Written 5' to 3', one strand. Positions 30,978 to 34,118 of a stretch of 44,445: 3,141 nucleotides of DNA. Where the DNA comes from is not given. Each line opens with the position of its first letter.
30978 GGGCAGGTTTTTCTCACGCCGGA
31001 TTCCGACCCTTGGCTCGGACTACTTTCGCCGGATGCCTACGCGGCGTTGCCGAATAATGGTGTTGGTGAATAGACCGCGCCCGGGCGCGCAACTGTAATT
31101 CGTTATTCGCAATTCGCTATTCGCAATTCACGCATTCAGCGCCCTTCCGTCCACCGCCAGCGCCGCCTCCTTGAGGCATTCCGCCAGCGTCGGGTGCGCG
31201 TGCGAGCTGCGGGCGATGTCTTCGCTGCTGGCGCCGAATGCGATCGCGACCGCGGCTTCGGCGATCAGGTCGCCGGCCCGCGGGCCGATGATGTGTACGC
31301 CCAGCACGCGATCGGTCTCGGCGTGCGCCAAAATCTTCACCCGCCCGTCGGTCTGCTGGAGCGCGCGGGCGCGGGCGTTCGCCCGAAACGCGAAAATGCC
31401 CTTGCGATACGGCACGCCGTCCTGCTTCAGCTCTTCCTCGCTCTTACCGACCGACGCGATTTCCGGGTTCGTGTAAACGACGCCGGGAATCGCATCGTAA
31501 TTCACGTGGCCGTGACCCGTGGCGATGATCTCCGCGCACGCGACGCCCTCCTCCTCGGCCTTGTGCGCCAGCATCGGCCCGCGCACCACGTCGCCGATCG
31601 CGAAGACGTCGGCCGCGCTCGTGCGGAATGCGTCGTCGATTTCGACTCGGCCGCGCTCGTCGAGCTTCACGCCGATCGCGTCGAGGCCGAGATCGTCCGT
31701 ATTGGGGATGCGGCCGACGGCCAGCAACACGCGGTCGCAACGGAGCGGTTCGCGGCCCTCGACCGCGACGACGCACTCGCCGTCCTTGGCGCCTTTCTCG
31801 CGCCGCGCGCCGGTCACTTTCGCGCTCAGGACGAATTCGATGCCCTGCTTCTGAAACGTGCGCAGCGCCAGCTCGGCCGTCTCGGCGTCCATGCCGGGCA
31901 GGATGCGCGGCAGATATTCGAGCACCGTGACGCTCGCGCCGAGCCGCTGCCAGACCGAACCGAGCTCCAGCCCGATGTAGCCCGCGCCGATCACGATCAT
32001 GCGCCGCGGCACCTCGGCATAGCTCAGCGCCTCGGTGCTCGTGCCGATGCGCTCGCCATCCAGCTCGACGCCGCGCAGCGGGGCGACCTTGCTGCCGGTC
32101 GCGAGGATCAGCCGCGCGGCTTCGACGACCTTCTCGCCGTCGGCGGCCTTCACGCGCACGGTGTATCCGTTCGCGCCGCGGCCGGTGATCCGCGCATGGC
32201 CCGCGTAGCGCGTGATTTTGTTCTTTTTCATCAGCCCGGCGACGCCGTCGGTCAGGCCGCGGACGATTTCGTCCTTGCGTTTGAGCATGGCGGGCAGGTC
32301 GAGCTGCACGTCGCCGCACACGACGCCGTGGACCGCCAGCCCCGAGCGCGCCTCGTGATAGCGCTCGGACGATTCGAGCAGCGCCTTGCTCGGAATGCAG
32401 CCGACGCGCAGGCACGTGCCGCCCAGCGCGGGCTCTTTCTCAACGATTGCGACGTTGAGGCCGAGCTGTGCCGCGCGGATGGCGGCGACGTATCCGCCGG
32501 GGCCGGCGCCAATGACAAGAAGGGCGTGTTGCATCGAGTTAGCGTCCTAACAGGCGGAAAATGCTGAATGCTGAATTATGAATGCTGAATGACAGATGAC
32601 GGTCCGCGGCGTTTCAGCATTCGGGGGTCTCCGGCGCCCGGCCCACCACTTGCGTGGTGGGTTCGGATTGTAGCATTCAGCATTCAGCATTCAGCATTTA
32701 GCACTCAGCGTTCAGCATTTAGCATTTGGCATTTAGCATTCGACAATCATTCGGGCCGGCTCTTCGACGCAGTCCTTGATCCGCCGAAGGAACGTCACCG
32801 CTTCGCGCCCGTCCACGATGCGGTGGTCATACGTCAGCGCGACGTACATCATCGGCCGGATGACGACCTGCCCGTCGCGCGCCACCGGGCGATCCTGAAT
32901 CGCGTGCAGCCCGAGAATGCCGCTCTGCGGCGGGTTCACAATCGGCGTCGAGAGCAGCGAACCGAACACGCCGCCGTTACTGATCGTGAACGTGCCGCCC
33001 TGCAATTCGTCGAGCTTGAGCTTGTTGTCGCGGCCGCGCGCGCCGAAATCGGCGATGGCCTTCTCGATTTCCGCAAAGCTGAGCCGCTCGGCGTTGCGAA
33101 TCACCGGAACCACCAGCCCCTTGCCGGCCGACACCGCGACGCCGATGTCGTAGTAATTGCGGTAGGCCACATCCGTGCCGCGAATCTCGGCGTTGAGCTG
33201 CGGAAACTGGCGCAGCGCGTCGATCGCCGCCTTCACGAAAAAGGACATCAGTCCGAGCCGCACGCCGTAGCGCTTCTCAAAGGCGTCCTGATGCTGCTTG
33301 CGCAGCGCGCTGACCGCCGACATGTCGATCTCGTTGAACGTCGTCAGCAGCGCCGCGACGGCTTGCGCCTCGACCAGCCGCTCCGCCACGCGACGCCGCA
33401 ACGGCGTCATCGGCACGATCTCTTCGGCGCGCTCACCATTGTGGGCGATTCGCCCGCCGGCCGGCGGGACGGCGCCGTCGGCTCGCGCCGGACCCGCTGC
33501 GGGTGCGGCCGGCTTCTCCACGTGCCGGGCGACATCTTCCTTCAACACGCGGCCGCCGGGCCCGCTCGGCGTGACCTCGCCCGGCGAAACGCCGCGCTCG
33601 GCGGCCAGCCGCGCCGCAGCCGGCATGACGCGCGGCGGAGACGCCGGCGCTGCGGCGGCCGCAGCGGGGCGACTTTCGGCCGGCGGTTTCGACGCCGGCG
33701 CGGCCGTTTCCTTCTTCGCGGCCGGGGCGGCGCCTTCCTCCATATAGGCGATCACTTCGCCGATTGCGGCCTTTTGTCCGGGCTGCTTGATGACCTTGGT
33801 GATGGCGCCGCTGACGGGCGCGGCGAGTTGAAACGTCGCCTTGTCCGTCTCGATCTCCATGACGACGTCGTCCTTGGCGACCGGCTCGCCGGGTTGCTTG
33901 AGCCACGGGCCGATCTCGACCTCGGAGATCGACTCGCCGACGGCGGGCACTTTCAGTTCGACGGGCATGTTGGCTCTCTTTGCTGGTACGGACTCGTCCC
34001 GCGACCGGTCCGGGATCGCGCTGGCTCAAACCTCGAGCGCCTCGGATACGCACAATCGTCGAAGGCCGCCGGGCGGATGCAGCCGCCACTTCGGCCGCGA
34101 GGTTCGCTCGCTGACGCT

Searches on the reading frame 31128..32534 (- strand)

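Call 30: search_protein_families(library=pfam, proteins=[window:31128-32534:-], max_evalue=0.001)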
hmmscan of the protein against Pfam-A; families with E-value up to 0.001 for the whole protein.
window:31128-32534:- (468 aa): 14 families
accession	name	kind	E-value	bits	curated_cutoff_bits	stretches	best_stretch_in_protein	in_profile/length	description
PF07992.20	Pyr_redox_2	-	2.3e-70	237.8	26.1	1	5-330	3-291/291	Pyridine nucleotide-disulphide oxidoreductase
PF02852.28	Pyr_redox_dim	-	2.2e-37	128.1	25.3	1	349-458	1-110/110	Pyridine nucleotide-disulphide oxidoreductase, dimerisation domain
PF00070.33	Pyr_redox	-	4.8e-23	81.9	22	1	178-247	1-70/82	Pyridine nucleotide-disulphide oxidoreductase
PF03486.20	HI0933_like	-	2e-11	44.3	50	1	5-38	3-36/244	HI0933-like protein Rossmann domain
PF13450.12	NAD_binding_8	-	1.4e-09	38.5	21.9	1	7-41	1-35/68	NAD(P)-binding Rossmann-like domain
PF13738.12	Pyr_redox_3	-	5.7e-08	32.8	30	0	6-34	1-30/305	Pyridine nucleotide-disulphide oxidoreductase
PF00890.30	FAD_binding_2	-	5.8e-08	32.8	20.4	1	5-40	2-37/414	FAD binding domain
PF12831.13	FAD_oxidored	-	7e-08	32.6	27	1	5-47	2-44/416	FAD dependent oxidoreductase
PF01134.28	GIDA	-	1.8e-06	27.7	22.1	1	6-61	3-55/391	Glucose inhibited division protein A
PF01266.30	DAO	-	7.7e-05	22.8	27.9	0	6-40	3-38/353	FAD dependent oxidoreductase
PF01262.27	AlaDh_PNT_C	-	8.7e-05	22.5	23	0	176-219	28-71/214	Alanine dehydrogenase/PNT, C-terminal domain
PF01494.25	FAD_binding_3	-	0.00012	21.9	22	0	180-331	5-115/349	FAD binding domain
PF13454.12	NAD_binding_9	-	0.00051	20.5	21.8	0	218-274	101-153/155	FAD-NAD(P)-binding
PF01946.23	Thi4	-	0.00065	19.4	26.2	0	5-49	20-65/235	Thi4 family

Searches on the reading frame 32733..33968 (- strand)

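Call 30: search_protein_families(library=pfam, proteins=[window:32733-33968:-], max_evalue=0.001)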
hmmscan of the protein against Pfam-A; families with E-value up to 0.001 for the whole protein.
window:32733-33968:- (411 aa): 3 families
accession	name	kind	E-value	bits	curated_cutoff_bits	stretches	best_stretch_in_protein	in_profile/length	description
PF00198.28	2-oxoacid_dh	-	2.8e-80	269.5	23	1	180-408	2-231/232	2-oxoacid dehydrogenases acyltransferase (catalytic domain)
PF00364.28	Biotin_lipoyl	-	1.2e-16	60.8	22.1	1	4-75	2-72/73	Biotin-requiring enzyme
PF02817.22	E3_binding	-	2.1e-11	44.2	23.7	1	113-146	2-35/36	e3 binding domain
